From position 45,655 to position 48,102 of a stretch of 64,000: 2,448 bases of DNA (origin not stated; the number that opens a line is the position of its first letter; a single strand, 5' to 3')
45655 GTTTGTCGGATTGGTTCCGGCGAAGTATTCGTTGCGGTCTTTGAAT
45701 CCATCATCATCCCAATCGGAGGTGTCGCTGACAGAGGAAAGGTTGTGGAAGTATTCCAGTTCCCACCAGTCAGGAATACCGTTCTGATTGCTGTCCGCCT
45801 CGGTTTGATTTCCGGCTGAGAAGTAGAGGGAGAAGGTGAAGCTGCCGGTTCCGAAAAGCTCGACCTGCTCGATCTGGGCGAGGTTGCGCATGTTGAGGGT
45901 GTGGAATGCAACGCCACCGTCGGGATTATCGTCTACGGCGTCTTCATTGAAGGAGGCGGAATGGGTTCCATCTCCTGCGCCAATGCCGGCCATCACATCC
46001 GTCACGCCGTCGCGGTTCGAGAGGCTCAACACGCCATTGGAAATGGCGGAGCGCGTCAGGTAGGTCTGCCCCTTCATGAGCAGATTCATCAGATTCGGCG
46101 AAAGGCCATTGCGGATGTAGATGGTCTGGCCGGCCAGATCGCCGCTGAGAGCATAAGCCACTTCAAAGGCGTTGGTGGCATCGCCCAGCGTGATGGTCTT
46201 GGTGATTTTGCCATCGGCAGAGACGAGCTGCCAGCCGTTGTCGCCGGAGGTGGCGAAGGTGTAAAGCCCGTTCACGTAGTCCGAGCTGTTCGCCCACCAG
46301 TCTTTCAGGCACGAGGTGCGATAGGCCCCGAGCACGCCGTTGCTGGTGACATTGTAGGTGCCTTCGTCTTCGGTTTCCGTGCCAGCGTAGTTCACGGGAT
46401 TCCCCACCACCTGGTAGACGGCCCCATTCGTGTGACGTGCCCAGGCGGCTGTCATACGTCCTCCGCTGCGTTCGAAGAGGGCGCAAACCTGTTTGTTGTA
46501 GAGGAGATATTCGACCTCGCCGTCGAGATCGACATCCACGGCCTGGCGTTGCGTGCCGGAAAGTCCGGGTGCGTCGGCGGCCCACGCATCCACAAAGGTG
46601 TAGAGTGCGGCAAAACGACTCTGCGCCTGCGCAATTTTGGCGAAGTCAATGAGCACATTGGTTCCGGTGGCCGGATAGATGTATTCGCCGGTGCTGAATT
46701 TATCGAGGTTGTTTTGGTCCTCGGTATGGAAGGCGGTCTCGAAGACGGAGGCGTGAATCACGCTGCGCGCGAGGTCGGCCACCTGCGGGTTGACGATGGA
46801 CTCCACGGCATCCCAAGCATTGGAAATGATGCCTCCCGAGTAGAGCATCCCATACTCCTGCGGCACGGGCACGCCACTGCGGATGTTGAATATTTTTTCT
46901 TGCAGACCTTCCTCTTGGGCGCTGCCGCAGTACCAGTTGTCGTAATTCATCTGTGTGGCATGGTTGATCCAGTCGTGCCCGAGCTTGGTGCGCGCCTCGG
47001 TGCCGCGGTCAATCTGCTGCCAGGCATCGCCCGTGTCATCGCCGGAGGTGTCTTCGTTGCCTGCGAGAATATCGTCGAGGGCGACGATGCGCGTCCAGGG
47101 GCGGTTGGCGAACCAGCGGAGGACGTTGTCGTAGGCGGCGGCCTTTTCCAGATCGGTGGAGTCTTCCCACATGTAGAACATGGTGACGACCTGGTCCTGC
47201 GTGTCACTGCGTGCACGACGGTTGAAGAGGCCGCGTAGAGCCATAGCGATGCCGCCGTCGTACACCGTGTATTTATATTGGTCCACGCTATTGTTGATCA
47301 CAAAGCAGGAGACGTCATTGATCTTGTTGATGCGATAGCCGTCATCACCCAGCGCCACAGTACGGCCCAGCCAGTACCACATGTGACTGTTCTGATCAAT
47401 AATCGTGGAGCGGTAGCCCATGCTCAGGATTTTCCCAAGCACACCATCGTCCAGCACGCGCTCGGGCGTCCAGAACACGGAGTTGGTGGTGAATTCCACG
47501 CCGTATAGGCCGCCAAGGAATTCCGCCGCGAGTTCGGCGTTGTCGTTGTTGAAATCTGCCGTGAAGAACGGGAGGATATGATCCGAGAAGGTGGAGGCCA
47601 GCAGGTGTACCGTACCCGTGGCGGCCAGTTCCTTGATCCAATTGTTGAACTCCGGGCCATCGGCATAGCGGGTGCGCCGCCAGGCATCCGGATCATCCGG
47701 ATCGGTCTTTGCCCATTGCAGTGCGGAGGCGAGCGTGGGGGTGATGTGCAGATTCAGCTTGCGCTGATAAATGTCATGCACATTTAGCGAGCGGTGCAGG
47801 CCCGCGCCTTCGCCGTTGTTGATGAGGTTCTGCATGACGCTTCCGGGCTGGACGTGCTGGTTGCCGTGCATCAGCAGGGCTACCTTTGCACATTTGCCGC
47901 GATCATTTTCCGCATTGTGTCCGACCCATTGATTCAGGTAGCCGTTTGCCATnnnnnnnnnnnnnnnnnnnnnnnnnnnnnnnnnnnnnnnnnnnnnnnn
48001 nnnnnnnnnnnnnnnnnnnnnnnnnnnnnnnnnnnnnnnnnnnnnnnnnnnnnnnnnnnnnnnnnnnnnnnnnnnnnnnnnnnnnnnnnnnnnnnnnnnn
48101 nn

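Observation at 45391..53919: Giant 2842-aa secreted enzyme combining a GH13 alpha-amylase domain with a GH57/GH38-superfamily-like barrel and TSP3 calcium repeats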

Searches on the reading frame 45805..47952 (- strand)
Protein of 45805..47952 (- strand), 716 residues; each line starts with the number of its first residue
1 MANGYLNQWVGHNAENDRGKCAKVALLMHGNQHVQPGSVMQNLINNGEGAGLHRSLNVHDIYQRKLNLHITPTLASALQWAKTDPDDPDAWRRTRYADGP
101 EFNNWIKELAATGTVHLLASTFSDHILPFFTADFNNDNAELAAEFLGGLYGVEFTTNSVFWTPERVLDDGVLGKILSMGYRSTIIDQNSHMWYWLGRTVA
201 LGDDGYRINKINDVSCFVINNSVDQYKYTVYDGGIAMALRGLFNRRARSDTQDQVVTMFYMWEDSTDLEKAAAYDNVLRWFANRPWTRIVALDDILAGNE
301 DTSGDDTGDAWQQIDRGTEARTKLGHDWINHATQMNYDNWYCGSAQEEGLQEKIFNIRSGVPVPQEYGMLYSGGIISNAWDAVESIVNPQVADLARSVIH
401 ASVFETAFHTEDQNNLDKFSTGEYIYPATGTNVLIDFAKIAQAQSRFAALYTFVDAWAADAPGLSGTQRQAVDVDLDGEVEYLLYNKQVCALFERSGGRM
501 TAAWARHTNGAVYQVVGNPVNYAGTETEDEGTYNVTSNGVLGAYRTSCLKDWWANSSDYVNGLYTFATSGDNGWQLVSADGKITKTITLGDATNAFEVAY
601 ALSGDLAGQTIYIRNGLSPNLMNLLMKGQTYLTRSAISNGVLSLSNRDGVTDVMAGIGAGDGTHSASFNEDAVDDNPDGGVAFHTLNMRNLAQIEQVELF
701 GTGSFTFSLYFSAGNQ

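Call 21: search_solved_structures(query=A1, max_evalue=10, show_alignments=3)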
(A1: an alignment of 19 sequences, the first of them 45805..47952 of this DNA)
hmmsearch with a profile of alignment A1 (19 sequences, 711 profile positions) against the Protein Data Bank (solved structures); distinct sequences matched with E-value up to 10: 2.
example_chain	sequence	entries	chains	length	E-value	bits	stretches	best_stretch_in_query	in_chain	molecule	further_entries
1k1w_A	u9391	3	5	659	0.44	11.7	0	99-191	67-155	4-ALPHA-GLUCANOTRANSFERASE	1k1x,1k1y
5cam_A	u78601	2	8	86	0.93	10.7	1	71-107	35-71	PupR protein | Siderophore-interacting protein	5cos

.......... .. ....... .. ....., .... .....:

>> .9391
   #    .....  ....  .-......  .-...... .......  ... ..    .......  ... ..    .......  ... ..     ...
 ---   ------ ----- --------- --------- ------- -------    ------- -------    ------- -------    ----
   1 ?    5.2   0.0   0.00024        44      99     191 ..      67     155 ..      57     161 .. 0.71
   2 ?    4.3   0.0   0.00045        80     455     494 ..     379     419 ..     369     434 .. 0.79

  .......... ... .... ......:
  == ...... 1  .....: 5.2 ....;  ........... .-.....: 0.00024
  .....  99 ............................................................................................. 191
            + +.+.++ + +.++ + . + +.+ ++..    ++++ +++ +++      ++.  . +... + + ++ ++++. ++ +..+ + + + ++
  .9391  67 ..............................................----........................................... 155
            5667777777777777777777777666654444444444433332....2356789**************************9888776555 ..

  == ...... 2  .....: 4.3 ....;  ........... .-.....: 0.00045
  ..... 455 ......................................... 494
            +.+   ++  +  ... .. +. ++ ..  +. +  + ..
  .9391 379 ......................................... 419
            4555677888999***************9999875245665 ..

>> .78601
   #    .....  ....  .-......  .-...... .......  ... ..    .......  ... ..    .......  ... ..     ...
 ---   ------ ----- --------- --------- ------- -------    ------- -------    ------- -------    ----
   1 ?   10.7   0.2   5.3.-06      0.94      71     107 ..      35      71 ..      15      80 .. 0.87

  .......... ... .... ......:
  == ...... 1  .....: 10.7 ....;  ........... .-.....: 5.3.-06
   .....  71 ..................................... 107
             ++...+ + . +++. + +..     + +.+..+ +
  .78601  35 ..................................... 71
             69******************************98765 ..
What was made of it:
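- Closest known: Thermococcus litoralis GH57 4-alpha-glucanotransferase. Same: The WxxERV nucleophile motif and the DVD(L/F)DG motif at the start of the beta-sandwich are shared (call 21).
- Tried and rejected: Profile of the module against PDB sequences: only a weak hit, E 0.44 (call 21).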

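Call 28: find_related_loci(query=A1, collection=genome_contigs, flank=10000)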
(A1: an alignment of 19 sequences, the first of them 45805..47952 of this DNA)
Query A1 (716 aa) in genome_contigs; peptide patterns used: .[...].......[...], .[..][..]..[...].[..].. (x = any residue, [..] = any of these).
355 stretches matched a pattern; 306 encode a relative of the query (tblastn E <= 1e-3); the best 80 are kept; 78 distinct loci.
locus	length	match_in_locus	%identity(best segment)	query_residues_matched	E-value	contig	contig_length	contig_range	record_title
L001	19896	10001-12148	90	1-716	0e+0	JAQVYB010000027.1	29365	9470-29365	MAG: Kiritimatiellae bacterium isolate STF2_14 NODE_3495_length_29365_cov_3.532150_Sandtown_F2, whole genome shotgun seq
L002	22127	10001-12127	66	3-713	0e+0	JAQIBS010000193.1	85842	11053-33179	MAG: Kiritimatiellae bacterium isolate GH19 k119_235882, whole genome shotgun sequence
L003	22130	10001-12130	68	2-713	0e+0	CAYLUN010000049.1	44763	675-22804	MAG TPA_asm: uncultured Lentisphaeraceae bacterium isolate SRP272421_co4_436 genome assembly, contig: NODE_1342_length_4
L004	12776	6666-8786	65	2-711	0e+0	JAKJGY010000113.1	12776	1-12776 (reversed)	MAG: Verrucomicrobia bacterium isolate UR.bin231 UR_contig_13764, whole genome shotgun sequence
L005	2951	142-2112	69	59-716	0e+0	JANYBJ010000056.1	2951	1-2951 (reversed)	MAG: bacterium isolate GL140_5_metabat_74_sub GL140_5_k141_2397437, whole genome shotgun sequence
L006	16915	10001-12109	56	3-711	0e+0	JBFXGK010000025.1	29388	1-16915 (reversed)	MAG: Kiritimatiellia bacterium isolate CA_2019_TPIn_161 NODE_4987_length_29388_cov_43.564677_TPIn, whole genome shotgun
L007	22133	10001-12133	56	1-714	0e+0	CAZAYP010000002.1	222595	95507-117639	MAG TPA_asm: uncultured Verrucomicrobiota bacterium isolate SRP272421_co3_169 genome assembly, contig: NODE_14_length_22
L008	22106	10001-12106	55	2-712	0e+0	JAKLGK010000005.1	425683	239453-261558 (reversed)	MAG: Verrucomicrobia bacterium isolate RA.bin38 RA.bin38_5, whole genome shotgun sequence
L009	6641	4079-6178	53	2-712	0e+0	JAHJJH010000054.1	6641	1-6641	MAG: Verrucomicrobia bacterium isolate Modern_marine_rock_biofilm.mb.29 Modern_marine_rock.mb.29_k141_140195, whole geno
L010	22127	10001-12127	54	6-713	0e+0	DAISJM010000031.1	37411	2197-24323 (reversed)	MAG TPA_asm: Verrucomicrobiota bacterium isolate CTOTU18273 NODE_1028_length_37411_cov_8.598137, whole genome shotgun se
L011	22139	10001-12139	53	3-713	0e+0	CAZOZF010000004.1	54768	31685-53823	MAG TPA_asm: uncultured Verrucomicrobiota bacterium isolate SRP272421_co1_241 genome assembly, contig: NODE_933_length_5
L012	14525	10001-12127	53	3-713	0e+0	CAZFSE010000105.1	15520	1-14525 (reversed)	MAG TPA_asm: uncultured Verrucomicrobiota bacterium isolate binchicken_co269_230 genome assembly, contig: NODE_3593_leng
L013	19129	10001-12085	53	6-712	0e+0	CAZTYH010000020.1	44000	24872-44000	MAG TPA_asm: uncultured Verrucomicrobiota bacterium isolate SRP241326_co1_344 genome assembly, contig: NODE_1402_length_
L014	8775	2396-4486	54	1-712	0e+0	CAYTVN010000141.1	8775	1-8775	MAG TPA_asm: uncultured Verrucomicrobiota bacterium isolate SRP173033_co1_159 genome assembly, contig: NODE_19628_length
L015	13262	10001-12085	52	3-713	0e+0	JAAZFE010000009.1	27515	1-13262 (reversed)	MAG: Lentisphaerae bacterium isolate AS10tlH2TH_169 13726_AS10, whole genome shotgun sequence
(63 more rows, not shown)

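Call 29: predict_structure(alignment_id=A1)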
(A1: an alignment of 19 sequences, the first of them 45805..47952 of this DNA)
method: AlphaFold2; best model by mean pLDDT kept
length: 716 residues; sequences in the alignment: 19
mean_pLDDT: 80.2   pTM: 0.85
mean pLDDT of the five models: 80.2, 78.9, 78.1, 75.7, 72.2
residues with pLDDT >= 90: 302; 70-90: 243; 50-70: 102; < 50: 69
segments of 3 or more residues with pLDDT < 50: 1-16, 328-335, 406-431, 522-532, 676-680
pLDDT, mean of each block of 10 residues (from residue 1): 36 47 93 65 84 93 95 88 74 71 95 96 83 93 94 93 87 94 91 90 93 95 81 81 88 92 89 92 88 93 80 90 61 52 59 63 71 84 93 91 56 37 33 62 84 95 94 85 95 88 92 84 46 53 70 64 87 92 95 94 89 88 87 81 87 92 90 53 55 76 94 78
secondary structure, 60 per line:
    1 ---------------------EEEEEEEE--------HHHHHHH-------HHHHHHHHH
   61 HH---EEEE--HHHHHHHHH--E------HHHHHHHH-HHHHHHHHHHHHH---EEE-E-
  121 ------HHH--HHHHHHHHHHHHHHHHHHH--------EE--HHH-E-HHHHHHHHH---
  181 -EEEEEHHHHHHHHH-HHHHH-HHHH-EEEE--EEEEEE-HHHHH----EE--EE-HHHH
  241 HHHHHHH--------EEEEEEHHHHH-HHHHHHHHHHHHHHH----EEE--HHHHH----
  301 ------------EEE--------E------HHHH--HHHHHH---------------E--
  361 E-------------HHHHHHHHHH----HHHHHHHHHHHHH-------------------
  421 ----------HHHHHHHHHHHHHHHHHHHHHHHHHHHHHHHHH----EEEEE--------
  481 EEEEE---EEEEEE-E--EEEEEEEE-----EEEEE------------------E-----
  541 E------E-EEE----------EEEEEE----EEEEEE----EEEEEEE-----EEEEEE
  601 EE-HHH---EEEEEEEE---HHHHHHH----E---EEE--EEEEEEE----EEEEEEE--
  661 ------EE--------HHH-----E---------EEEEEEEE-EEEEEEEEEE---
elements in order (helices of 4 or more, strands of 3 or more residues): E22-29 H38-44 H52-62 E66-69 H72-80 H90-97 H99-111 E115-117 H132-150 H169-177 E182-186 H187-195 H197-201 H203-206 E208-211 E214-219 H221-225 H237-247 E256-261 H262-266 H268-282 E287-289 H292-296 E313-315 H331-334 H337-342 H375-384 H389-401 H431-463 E468-472 E481-485 E489-494 E499-506 E512-516 E550-552 E563-568 E573-578 E583-589 E595-602 E610-617 H621-627 E636-638 E641-647 E652-658 E695-702 E704-713
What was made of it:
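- On GH57: AF2 model with pLDDT 80 (call 29).
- Fold of the second module: the AF2 model of aa 1990-2705 has pLDDT 80 and pTM 0.85 (call 29).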

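Call 32: fold_search(model_id=the predicted structure, library=pdb)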
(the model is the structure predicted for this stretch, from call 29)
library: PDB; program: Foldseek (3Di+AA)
matches with E <= 10: 1013; with E <= 0.001: 97
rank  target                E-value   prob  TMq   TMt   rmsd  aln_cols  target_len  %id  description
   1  1k1x_B                2.3e-19  1.00  0.39  0.42  11.3       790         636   10  Crystal structure of 4-alpha-glucanotransferase from thermococcus litoralis (released 2003-06-17)
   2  1k1x_A                2.4e-19  1.00  0.38  0.41  11.6       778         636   11  Crystal structure of 4-alpha-glucanotransferase from thermococcus litoralis (released 2003-06-17)
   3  1k1w                  5.8e-17  1.00  0.37  0.40  11.9       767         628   10  Crystal structure of 4-alpha-glucanotransferase from thermococcus litoralis (released 2003-06-17)
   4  7ufr_A                4.1e-13  1.00  0.33  0.25  21.9       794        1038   11  Cryo-EM Structure of Bl_Man38A at 2.7 A (released 2022-11-16)
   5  7ufu_A                1.5e-12  1.00  0.34  0.25  21.4       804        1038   10  Cryo-EM Structure of Bl_Man38A nucleophile mutant in complex with mannose at 2.7 A (released 2022-11-16)
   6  7uft_A                2.0e-12  1.00  0.34  0.25  20.5       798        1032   10  Cryo-EM Structure of Bl_Man38C at 2.9 A (released 2022-11-16)
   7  7e1y_A                5.9e-12  1.00  0.37  0.47  13.7       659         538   11  Staphylothermus marinus amylopullulanase -SmApu (released 2022-02-09)
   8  7ufs_A                3.4e-11  1.00  0.34  0.25  22.0       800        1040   10  Cryo-EM Structure of Bl_Man38B at 3.4 A (released 2022-11-16)
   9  6lz1_A                2.8e-10  1.00  0.33  0.24  19.5       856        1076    9  Structure of S.pombe alpha-mannosidase Ams1 (released 2020-09-09)
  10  6rrn                  3.5e-10  1.00  0.34  0.26  21.8       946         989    8  GOLGI ALPHA-MANNOSIDASE II in complex with pentyl 2,5-dideoxy-2,5-imino-D-talo-hexonamide (released 2020-07-08)
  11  6b9o_B                5.2e-10  1.00  0.36  0.29  19.8       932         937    8  Structure of GH 38 Jack Bean alpha-mannosidase (released 2018-09-26)
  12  9jlr_D                5.4e-10  1.00  0.36  0.51   6.8       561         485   10  Crystal structure of GH57 family amylopullulanase from Aquifex aeolicus mutant E256Q in complex with maltopentaose (released 2025-06-04)
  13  6b9o_A                7.5e-10  1.00  0.35  0.28  19.6       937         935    8  Structure of GH 38 Jack Bean alpha-mannosidase (released 2018-09-26)
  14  7dd9_A                8.0e-10  1.00  0.31  0.21  20.3       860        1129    8  Cryo-EM structure of the Ams1 and Nbr1 complex (released 2021-07-14)
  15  6rrw                  1.0e-09  1.00  0.35  0.26  21.8       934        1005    8  GOLGI ALPHA-MANNOSIDASE II in complex with (2R,3R,4R,5S)-1-(5-{[4-(3,4-Dihydro-2H-1,5-benzodioxepin-7-yl)benzyl]oxy}pent (released 2020-07-08)
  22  3p0b                  2.8e-09  1.00  0.36  0.48   7.1       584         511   11  Thermus thermophilus family GH57 branching enzyme: crystal structure, mechanism of action and products formed (released 2010-10-20)
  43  2wyi_B                1.3e-08  1.00  0.29  0.24  21.1       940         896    9  Structure of the Streptococcus pyogenes family GH38 alpha-mannosidase complexed with swainsonine (released 2010-02-16)
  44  2wyh_B                1.3e-08  1.00  0.30  0.25  22.1       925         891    9  Structure of the Streptococcus pyogenes family GH38 alpha-mannosidase (released 2010-02-16)
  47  2wyh_A                1.4e-08  1.00  0.29  0.24  21.2       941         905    9  Structure of the Streptococcus pyogenes family GH38 alpha-mannosidase (released 2010-02-16)
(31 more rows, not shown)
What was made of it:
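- On GH57: The top Foldseek hits are GH57 and GH38 structures (call 32).
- Closest known: Thermococcus litoralis GH57 4-alpha-glucanotransferase. Same: It is the best structural match (E 2e-19; call 32).
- Its top Foldseek hits are 1k1x/1k1w GH57 4-alpha-glucanotransferase (E 2e-19), followed by GH38 and other GH57 structures (call 32).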

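Call 69: search_protein_representatives(alignment_id=A1)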
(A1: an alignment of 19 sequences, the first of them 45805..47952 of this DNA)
Query: 19 sequences, 711 profile positions. Proteins with E-value up to 0.001 (for the whole library): 593; up to 1e-10: 384; up to 1e-30: 182. The best 150 are listed.
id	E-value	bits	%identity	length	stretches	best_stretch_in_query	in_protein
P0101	0.0e+00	1118.7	-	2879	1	4-710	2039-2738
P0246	0.0e+00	1118.4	-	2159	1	4-711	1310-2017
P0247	0.0e+00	1027.2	-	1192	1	5-711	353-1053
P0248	0.0e+00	1017.4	-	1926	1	3-711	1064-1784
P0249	0.0e+00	1014.6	-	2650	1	2-710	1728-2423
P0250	0.0e+00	1012.0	-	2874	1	2-711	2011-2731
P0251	5.1e-298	1006.6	-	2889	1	7-711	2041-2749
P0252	3.7e-293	990.5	-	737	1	109-711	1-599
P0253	1.3e-291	985.4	-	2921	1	3-710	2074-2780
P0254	7.0e-288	973.1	-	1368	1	4-711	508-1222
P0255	8.7e-287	969.4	-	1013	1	4-708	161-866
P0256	4.1e-281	950.7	-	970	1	2-711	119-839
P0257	4.3e-275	930.8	-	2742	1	8-708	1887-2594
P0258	2.6e-273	924.9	-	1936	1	3-710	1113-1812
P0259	3.9e-273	924.3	-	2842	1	3-710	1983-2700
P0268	2.3e-212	723.4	-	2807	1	5-699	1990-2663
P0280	1.4e-160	552.3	-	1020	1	15-708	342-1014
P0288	9.0e-146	503.3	-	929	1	20-710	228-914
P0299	1.8e-115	403.2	-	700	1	20-708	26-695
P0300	4.6e-115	401.8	-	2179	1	11-651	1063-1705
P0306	7.2e-103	361.5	-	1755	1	19-654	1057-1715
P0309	4.1e-101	355.7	-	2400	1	11-644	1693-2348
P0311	3.0e-99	349.5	-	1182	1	19-708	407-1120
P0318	1.4e-93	330.7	-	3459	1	19-634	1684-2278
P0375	1.3e-44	168.9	-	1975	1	16-654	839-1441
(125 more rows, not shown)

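Call 72: search_protein_families(library=pfam, proteins=[P0280, P0299, P0318, P0309, P0300], max_evalue=0.001)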
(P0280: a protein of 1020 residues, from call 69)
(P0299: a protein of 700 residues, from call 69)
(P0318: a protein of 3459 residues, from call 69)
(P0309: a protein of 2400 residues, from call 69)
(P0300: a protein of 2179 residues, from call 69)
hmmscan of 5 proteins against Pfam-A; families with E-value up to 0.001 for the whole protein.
P0280 (1020 aa): 1 family
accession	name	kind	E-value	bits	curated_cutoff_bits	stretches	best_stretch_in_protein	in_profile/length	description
PF23166.1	Ig_N_CWD1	-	1.4e-09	38.6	27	1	23-127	8-120/121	Alpha-glucan water dikinase 1 Ig-like N-terminal domain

P0299 (700 aa): 0 families

P0318 (3459 aa): 8 families
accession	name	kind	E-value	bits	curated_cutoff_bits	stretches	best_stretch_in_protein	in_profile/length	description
PF00041.27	fn3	-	9e-34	116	25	2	2340-2426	2-68/84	Fibronectin type III domain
PF03065.20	Glyco_hydro_57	-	3e-22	79.7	21.2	2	58-250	4-173/291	Glycosyl hydrolase family 57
PF17957.7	Big_7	-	3.1e-16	60.2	24.1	1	834-902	1-70/70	Bacterial Ig domain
PF25788.1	Ig_Rha78A_N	-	3.1e-09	37.5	27.4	0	1101-1138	61-98/105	Rha78A-like, N-terminal immunoglobulin domain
PF16656.11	Pur_ac_phosph_N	-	3.5e-07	31.1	30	0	2346-2437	5-89/93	Purple acid Phosphatase, N-terminal domain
PF13585.12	CHU_C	-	5.7e-07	30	27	1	3397-3452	26-81/86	CHU_C Type IX secretion signal domain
PF10179.15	NDNF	-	0.00024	21.6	27.3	0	2402-2436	84-118/127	Neuron-derived neurotrophic factor, first Fn(III) domain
PF16323.11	DUF4959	-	0.00045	21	32.9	0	1141-1239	10-98/106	Domain of unknown function (DUF4959)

P0309 (2400 aa): 6 families
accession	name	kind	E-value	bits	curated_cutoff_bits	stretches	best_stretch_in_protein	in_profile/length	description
PF16760.10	CBM53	-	3.3e-22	79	27.6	2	707-767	1-57/57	Starch/carbohydrate-binding module (family 53)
PF03423.18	CBM_25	-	3.6e-09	37.3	27.3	1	1325-1388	27-85/106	Carbohydrate binding domain (family 25)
PF03065.20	Glyco_hydro_57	-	3.8e-07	30.2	21.2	1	36-226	4-173/291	Glycosyl hydrolase family 57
PF22544.2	HYDIN_VesB_CFA65-like_Ig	-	5.7e-06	26.9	25.5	0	1412-1492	21-97/100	HYDIN/CFA65/VesB-like, Ig-like domain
PF19190.6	BACON_2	-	0.00016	22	25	0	1398-1476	6-79/94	Viral BACON domain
PF07610.17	DUF1573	-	0.0006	20.2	26.1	0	1399-1492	6-94/98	Protein of unknown function (DUF1573)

P0300 (2179 aa): 1 family
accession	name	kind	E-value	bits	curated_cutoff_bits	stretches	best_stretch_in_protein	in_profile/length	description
PF00041.27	fn3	-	1.1e-19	70.8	25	3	261-340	2-79/84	Fibronectin type III domain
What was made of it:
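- Alpha-glucan context of the unit elsewhere (call 72): P0309 has GH57 + CBM53 x2 + CBM25 + the unit. Relatives of the C-terminal unit co-occur with starch-binding CBM25 and CBM53 (call 72).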
